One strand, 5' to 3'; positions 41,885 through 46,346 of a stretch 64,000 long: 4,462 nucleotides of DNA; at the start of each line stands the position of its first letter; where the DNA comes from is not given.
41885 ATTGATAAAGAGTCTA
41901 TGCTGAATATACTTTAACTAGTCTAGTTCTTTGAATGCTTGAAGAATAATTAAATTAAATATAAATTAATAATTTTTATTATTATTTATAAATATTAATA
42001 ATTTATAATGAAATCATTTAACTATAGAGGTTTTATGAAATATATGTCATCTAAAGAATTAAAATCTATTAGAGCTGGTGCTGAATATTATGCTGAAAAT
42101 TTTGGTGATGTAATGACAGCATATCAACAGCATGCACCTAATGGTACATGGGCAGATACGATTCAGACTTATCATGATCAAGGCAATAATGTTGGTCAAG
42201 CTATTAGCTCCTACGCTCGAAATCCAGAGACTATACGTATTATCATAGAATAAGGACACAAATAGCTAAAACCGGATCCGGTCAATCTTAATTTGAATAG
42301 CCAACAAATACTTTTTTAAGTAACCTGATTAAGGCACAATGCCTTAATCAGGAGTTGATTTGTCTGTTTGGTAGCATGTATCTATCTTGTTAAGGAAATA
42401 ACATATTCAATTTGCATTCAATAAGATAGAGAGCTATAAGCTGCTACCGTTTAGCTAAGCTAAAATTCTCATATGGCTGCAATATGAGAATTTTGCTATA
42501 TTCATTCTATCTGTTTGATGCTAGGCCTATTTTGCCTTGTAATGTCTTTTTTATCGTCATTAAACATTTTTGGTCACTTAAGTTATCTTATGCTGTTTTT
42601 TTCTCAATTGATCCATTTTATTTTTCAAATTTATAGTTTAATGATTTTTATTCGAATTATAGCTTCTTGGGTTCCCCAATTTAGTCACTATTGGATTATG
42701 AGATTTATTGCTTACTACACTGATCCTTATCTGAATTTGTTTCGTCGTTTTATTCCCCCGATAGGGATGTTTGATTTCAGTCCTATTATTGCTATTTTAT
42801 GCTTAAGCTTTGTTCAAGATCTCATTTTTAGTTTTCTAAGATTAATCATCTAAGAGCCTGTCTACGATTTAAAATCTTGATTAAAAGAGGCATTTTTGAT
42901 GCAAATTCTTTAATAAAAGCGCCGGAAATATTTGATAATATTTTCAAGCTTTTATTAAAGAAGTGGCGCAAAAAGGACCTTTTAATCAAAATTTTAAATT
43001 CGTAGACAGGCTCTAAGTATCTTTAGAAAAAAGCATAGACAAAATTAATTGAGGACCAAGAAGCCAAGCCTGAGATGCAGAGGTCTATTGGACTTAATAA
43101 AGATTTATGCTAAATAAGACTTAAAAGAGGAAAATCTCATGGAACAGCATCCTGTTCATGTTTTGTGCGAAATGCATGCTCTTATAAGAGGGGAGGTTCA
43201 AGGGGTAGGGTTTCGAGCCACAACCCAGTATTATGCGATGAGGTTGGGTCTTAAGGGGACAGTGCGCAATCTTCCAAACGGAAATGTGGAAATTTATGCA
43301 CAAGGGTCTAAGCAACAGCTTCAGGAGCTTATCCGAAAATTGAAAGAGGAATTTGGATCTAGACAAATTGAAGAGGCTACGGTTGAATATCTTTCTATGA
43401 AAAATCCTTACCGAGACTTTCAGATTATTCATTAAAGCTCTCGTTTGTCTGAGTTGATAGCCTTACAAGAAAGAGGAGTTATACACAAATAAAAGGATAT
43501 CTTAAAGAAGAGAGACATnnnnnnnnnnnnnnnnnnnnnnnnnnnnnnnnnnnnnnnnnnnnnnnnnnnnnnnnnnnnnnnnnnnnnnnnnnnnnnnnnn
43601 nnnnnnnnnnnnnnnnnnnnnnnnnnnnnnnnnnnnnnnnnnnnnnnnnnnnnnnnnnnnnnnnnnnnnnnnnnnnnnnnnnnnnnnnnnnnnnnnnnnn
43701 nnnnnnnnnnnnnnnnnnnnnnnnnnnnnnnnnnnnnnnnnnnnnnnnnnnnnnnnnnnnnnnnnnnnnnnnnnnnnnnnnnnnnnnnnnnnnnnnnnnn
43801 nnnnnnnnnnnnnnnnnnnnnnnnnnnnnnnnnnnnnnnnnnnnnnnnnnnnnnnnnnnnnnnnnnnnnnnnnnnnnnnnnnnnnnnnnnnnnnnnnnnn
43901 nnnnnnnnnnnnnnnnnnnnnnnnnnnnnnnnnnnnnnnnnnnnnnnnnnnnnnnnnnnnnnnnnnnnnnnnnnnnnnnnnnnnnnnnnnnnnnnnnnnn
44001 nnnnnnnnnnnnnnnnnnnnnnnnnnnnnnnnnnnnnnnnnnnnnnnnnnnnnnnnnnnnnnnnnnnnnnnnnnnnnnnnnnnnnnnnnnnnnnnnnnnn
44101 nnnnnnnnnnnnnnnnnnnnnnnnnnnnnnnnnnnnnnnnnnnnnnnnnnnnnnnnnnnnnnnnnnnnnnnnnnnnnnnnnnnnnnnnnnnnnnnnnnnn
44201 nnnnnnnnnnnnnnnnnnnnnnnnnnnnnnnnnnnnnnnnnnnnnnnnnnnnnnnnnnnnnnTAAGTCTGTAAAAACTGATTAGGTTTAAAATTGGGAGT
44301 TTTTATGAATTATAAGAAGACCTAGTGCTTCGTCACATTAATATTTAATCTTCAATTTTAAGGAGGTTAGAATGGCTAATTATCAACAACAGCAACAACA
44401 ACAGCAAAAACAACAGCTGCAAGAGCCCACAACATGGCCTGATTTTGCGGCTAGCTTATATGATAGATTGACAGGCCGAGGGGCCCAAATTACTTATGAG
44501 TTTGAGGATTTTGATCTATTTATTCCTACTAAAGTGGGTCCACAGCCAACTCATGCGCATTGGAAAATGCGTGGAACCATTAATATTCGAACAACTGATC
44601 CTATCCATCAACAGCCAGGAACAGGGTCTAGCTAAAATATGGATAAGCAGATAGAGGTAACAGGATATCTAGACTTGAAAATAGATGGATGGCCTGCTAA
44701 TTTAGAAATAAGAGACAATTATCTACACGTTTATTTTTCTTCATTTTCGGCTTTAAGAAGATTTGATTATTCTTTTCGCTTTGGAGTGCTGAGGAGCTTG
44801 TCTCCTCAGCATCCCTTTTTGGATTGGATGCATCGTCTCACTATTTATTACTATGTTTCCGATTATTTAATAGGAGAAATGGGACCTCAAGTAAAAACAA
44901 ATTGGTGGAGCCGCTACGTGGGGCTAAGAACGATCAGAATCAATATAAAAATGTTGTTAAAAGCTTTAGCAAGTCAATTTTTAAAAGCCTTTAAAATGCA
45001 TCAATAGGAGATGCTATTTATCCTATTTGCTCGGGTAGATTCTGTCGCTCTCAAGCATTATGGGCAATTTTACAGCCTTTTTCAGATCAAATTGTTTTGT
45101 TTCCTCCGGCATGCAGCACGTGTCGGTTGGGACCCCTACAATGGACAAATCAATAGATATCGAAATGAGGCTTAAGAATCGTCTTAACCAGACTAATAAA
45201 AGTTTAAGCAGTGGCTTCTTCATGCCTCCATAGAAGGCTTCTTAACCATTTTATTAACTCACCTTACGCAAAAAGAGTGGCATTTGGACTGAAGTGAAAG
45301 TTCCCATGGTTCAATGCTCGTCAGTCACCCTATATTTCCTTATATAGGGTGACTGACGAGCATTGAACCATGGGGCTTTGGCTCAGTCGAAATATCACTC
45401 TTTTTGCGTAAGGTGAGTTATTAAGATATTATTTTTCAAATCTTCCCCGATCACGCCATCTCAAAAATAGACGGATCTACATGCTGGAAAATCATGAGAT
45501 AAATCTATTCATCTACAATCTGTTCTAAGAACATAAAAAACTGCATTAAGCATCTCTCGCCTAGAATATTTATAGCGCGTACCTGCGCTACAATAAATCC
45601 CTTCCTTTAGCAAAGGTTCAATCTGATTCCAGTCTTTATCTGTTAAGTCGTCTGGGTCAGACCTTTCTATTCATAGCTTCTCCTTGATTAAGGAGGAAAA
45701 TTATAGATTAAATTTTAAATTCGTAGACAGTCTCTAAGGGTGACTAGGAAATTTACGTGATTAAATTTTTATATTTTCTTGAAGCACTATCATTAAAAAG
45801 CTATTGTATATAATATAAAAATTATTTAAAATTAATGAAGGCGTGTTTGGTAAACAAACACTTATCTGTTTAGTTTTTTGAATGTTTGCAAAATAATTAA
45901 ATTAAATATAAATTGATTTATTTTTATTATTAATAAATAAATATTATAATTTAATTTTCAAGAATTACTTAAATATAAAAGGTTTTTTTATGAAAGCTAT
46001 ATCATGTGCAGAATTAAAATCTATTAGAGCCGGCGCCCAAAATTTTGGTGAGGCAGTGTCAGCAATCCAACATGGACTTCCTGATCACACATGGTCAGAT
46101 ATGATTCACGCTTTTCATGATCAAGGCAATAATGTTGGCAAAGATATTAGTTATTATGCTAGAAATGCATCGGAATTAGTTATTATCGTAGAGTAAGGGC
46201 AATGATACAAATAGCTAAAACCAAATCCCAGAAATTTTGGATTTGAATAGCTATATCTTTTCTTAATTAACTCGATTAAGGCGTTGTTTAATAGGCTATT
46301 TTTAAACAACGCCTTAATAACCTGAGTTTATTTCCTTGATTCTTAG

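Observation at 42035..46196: Duplicated promoter-ORF-hairpin module encoding ~70-aa peptides with a double-glycine-leader-like N-terminus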

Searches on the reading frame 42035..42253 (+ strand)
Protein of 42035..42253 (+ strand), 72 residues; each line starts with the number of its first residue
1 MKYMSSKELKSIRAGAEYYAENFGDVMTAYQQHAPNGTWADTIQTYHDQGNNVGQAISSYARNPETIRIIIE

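Call 5: search_protein_families(library=pfam, proteins=[window:42035-42250:+], max_evalue=10)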
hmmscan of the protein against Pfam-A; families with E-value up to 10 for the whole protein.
seq(72 aa): 1 family
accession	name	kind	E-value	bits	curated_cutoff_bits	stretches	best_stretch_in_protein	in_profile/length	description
PF20117.4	DUF6507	-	0.12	13.4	25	1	17-63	19-65/120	Family of unknown function (DUF6507)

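Call 9: find_homologous_proteins(query=window:42035-42250:+, max_evalue=1)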
Query seq(72 aa) (72 aa): 1 proteins with E <= 1 among 1 candidates.
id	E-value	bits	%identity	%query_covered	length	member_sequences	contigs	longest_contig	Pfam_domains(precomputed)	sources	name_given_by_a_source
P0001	1.9e-41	156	100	100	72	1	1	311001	-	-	-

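Call 15: search_protein_families(library=ncbifam, proteins=[window:42035-42253:+], max_evalue=0.1)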
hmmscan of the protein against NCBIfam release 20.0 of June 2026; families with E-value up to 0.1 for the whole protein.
window:42035-42253:+ (72 aa): 1 family
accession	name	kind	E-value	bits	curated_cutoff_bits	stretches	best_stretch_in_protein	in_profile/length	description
NF047919.1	lactonase_YtnP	equivalog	0.084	12.1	425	1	11-66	147-202/274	YtnP family quorum-quenching lactonase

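Call 26: find_related_loci(query=A2, collection=genome_contigs, flank=3000)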
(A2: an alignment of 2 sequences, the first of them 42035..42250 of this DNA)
Query A2 (72 aa) in genome_contigs; peptide patterns used: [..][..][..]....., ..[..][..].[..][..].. (x = any residue, [..] = any of these).
69 stretches matched a pattern, but none encodes a relative of the query by tblastn (E <= 1e-3).

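Call 27: predict_structure(alignment_id=A2)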
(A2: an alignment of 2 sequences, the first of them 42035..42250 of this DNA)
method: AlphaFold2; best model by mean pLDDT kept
length: 72 residues; sequences in the alignment: 2
mean_pLDDT: 47.5   pTM: 0.31
mean pLDDT of the five models: 47.5, 47.0, 46.4, 45.8, 40.6
residues with pLDDT >= 90: 0; 70-90: 0; 50-70: 29; < 50: 43
segments of 3 or more residues with pLDDT < 50: 1-23, 52-55, 60-72
pLDDT, mean of each block of 10 residues (from residue 1): 43 42 52 53 56 50 41 32
secondary structure, 60 per line:
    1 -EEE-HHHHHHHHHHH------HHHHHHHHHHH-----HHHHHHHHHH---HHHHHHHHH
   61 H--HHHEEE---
elements in order: E2-4 H6-16 H23-33 H39-48 H52-61 E67-69

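Call 29: search_protein_representatives(alignment_id=A2)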
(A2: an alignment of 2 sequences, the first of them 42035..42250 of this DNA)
Query: 2 sequences, 72 profile positions. Proteins with E-value up to 0.001 (for the whole library): 8; up to 1e-10: 2; up to 1e-30: 2. The best 8 are listed.
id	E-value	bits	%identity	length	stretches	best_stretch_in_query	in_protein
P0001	3.8e-44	164.6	-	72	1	1-72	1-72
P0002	3.5e-39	148.7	-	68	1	1-72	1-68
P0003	5.2e-06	42.4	-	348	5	36-56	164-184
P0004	1.6e-05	40.8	-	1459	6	21-51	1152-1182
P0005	2.6e-05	40.1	-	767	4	10-57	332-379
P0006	6.1e-05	39.0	-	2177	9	21-42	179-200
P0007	3.3e-04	36.6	-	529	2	16-59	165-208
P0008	6.0e-04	35.8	-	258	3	11-57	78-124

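Call 30: search_protein_families(library=pfam, proteins=[P0003, P0004, P0005, P0006, P0007, P0008], max_evalue=0.001)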
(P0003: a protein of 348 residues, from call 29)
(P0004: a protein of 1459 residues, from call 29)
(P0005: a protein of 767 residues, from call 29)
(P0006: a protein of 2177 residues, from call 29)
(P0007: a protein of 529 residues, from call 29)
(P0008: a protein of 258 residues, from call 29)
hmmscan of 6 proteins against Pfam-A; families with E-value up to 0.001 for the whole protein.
P0003 (348 aa): 1 family
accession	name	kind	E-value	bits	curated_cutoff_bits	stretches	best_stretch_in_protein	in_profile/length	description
PF13948.11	DUF4215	-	1.9e-13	50.9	27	1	253-291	10-46/47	Domain of unknown function (DUF4215)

P0004 (1459 aa): 23 families
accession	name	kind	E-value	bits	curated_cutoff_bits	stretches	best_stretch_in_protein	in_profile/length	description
PF00028.23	Cadherin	-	4.6e-64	213.3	28.8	5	95-173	11-90/93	Cadherin domain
PF16492.10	Cadherin_C_2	-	1.8e-49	166.8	31.5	5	200-294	2-84/85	Cadherin cytoplasmic C-terminal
PF23592.1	Cadherin_CELSR2_9th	-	7.6e-13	48.9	36.8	0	93-142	23-70/100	CELSR2-like, ninth cadherin domain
PF13115.11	YtkA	-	3e-12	47.4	25.9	0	131-178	5-51/85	YtkA-like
PF25055.1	DUF7792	-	8.4e-10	39.3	27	0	297-319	93-115/120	Domain of unknown function (DUF7792)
PF10651.15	BppU_N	-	3e-08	33.9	23.1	0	129-173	9-53/142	BppU N-terminal domain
PF25374.1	Cadherin_FAT4_N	-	1.8e-07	31.8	35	0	115-143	28-54/85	FAT4-like, N-terminal cadherin-like domain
PF21449.3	RIF2_ASCE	-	3.5e-06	27.6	27.6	0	286-311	32-57/93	RIF2, ASCE domain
PF09323.15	DUF1980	-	1.3e-05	26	25.9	0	197-227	19-49/110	DUF1980 N-terminal domain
PF09328.15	Phytochelatin_C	-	2.1e-05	24.6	25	0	292-339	19-66/252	Domain of unknown function (DUF1984)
PF10981.13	DUF2788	-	2.4e-05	24.7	25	0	194-209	22-37/51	Protein of unknown function (DUF2788)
PF01843.25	DIL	-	2.5e-05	24.8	24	0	251-310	31-87/105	DIL domain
PF25094.1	R3H_PUS7L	-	2.6e-05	24.8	27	0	1151-1180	7-36/73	PUS7L R3H domain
PF20163.3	DUF6536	-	3.3e-05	24.1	23.7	0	203-256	6-60/154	Family of unknown function (DUF6536)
PF06519.16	TolA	-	4.4e-05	24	25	0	241-270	31-60/96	TolA C-terminal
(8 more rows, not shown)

P0005 (767 aa): 8 families
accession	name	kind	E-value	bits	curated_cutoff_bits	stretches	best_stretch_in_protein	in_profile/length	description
PF13424.12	TPR_12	-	2e-16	60.4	30.1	1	546-599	20-75/77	Tetratricopeptide repeat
PF00515.34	TPR_1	-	4.1e-11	42.7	27.8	1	570-600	2-32/34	Tetratricopeptide repeat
PF14938.12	SNAP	-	1.4e-09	38.3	25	1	498-597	93-183/282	Soluble NSF attachment protein, SNAP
PF24885.1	TPR_NPHP3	-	2e-08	34.4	100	0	543-599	113-171/239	Nephrocystin-3 TPR domain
PF07719.23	TPR_2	-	4.3e-07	30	27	0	571-600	3-32/34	Tetratricopeptide repeat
PF13181.12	TPR_8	-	1.8e-05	25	25.7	0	570-600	2-32/34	Tetratricopeptide repeat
PF20308.4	TPR-S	-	9.3e-05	23.4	27.6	0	289-361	35-91/102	Tetratricopeptide Repeats-Sensor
PF13374.12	TPR_10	-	0.00031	21.1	27.5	0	571-599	4-32/42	Tetratricopeptide repeat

P0006 (2177 aa): 18 families
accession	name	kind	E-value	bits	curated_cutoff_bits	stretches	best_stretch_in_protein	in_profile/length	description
PF16492.10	Cadherin_C_2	-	5.1e-103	338.4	31.5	9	77-173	2-84/85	Cadherin cytoplasmic C-terminal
PF08266.18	Cadherin_2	-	3.5e-49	165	23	2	709-791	1-83/83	Cadherin-like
PF00028.23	Cadherin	-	1.1e-47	160.8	28.8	2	926-1020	1-93/93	Cadherin domain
PF04103.21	CD20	-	8.2e-21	75.1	27.9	0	1302-1355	55-106/156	CD20-like family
PF09323.15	DUF1980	-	4.5e-17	62.9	25.9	0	290-330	18-62/110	DUF1980 N-terminal domain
PF21449.3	RIF2_ASCE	-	6.1e-16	58.9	27.6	0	1935-1960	32-57/93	RIF2, ASCE domain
PF10651.15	BppU_N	-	2.3e-14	53.7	23.1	0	1061-1101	13-54/142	BppU N-terminal domain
PF25055.1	DUF7792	-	2.9e-14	53.7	27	0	2148-2170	93-115/120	Domain of unknown function (DUF7792)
PF13273.12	DUF4064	-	5e-11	43.2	32.1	0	67-113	45-91/102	Protein of unknown function (DUF4064)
PF24107.1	DUF7382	-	5.7e-11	42.6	27.4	0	1624-1639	27-42/65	Domain of unknown function (DUF7382)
PF25374.1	Cadherin_FAT4_N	-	1.4e-09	38.5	35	0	708-802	3-83/85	FAT4-like, N-terminal cadherin-like domain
PF24147.2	C2_SHIP1-2_2nd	-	2.6e-09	37.6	27.5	0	312-333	56-77/106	SHIP1/2 second C2 domain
PF01843.25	DIL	-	2.8e-09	37.5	24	0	130-189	31-87/105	DIL domain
PF06519.16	TolA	-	2.8e-08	34.3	25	0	338-366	32-60/96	TolA C-terminal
PF10319.15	7TM_GPCR_Srj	-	2.9e-08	33.9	24.1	0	286-325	188-227/310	Serpentine type 7TM GPCR chemoreceptor Srj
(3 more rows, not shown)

P0007 (529 aa): 3 families
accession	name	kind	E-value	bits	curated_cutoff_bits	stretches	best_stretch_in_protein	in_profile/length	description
PF07369.16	DUF1488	-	3.3e-07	30.7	22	0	240-264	42-66/82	Protein of unknown function (DUF1488)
PF02797.21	Chal_sti_synt_C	-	5.6e-05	23.6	27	0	86-147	15-76/151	Chalcone and stilbene synthases, C-terminal domain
PF23864.1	DUF7222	-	0.00043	20.9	27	0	243-278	35-73/108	Domain of unknown function (DUF7222)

P0008 (258 aa): 1 family
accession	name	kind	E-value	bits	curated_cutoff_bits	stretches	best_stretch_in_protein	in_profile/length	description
PF13374.12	TPR_10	-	1.7e-05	25.1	27.5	0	113-128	1-16/42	Tetratricopeptide repeat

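Call 39: find_encoding_contigs(protein=P0001, flank=1000, max_places=3)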
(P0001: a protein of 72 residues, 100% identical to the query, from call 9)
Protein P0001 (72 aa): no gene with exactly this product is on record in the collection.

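Call 56: search_protein_families(library=phrogs, proteins=[window:42035-42250:+], max_evalue=0.01)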
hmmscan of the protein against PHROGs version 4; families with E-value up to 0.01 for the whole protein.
window:42035-42250:+ (72 aa): 0 families

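Call 57: search_solved_structures(query=A2, max_evalue=1)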
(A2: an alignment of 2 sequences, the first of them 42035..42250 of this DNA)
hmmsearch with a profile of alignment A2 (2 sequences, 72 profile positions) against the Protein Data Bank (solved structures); distinct sequences matched with E-value up to 1: 2.
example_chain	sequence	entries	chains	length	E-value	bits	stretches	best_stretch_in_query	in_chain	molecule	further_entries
1bo4_A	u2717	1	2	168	0.24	14.6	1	8-37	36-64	PROTEIN (SERRATIA MARCESCENS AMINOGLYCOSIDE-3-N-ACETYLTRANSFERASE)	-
6bvc_A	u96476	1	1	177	0.26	14.5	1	8-37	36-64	Aminoglycoside-(3)-N-acetyltransferase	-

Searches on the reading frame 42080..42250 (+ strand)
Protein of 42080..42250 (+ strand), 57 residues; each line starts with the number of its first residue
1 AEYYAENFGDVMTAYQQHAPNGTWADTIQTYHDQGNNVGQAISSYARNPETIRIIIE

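Call 68: predict_structure(protein=window:42080-42250:+)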
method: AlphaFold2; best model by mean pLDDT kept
length: 57 residues; sequences in the alignment: 1
mean_pLDDT: 57.2   pTM: 0.35
mean pLDDT of the five models: 57.2, 53.7, 49.2, 47.2, 46.2
residues with pLDDT >= 90: 0; 70-90: 3; 50-70: 40; < 50: 14
segments of 3 or more residues with pLDDT < 50: 1-5, 48-50, 52-57
pLDDT, mean of each block of 10 residues (from residue 1): 52 61 64 64 55 42
secondary structure, 60 per line:
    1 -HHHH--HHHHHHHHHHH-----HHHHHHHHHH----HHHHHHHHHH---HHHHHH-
elements in order: H2-5 H8-18 H24-33 H38-47 H51-56

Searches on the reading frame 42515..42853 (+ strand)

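Call 48: search_protein_families(library=pfam, proteins=[window:42515-42853:+], max_evalue=0.001)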
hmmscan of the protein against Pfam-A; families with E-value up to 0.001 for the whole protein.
window:42515-42853:+ (112 aa): 1 family
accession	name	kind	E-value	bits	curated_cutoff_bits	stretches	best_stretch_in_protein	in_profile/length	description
PF02325.22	YGGT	-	9.8e-21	74.4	27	1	35-103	2-69/70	YGGT family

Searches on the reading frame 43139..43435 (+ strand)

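Call 48: search_protein_families(library=pfam, proteins=[window:43139-43435:+], max_evalue=0.001)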
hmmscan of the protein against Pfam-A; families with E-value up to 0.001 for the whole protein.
window:43139-43435:+ (98 aa): 1 family
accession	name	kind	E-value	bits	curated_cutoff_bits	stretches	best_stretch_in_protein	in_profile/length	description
PF00708.24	Acylphosphatase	-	5.7e-25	87.9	22.5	1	13-96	2-85/85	Acylphosphatase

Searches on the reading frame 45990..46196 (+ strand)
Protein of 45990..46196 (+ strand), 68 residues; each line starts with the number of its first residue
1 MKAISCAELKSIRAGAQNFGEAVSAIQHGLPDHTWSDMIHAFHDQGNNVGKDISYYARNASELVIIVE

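Call 5: search_protein_families(library=pfam, proteins=[window:45990-46193:+], max_evalue=10)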
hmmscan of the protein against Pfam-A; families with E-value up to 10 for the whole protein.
seq(68 aa): 0 families

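Call 15: search_protein_families(library=ncbifam, proteins=[window:45990-46196:+], max_evalue=0.1)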
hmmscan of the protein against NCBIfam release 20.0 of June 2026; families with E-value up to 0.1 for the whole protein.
window:45990-46196:+ (68 aa): 2 families
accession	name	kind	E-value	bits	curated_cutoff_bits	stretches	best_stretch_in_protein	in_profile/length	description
NF038344.1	bile_CoA_BaiB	exception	0.024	13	650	1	17-57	424-465/504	bile acid--CoA ligase BaiB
TIGR01108.1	oadA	equivalog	0.065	11.7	756.5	1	6-58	208-260/582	sodium-extruding oxaloacetate decarboxylase subunit alpha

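Call 56: search_protein_families(library=phrogs, proteins=[window:45990-46193:+], max_evalue=0.01)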
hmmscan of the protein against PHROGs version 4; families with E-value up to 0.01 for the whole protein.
window:45990-46193:+ (68 aa): 0 families
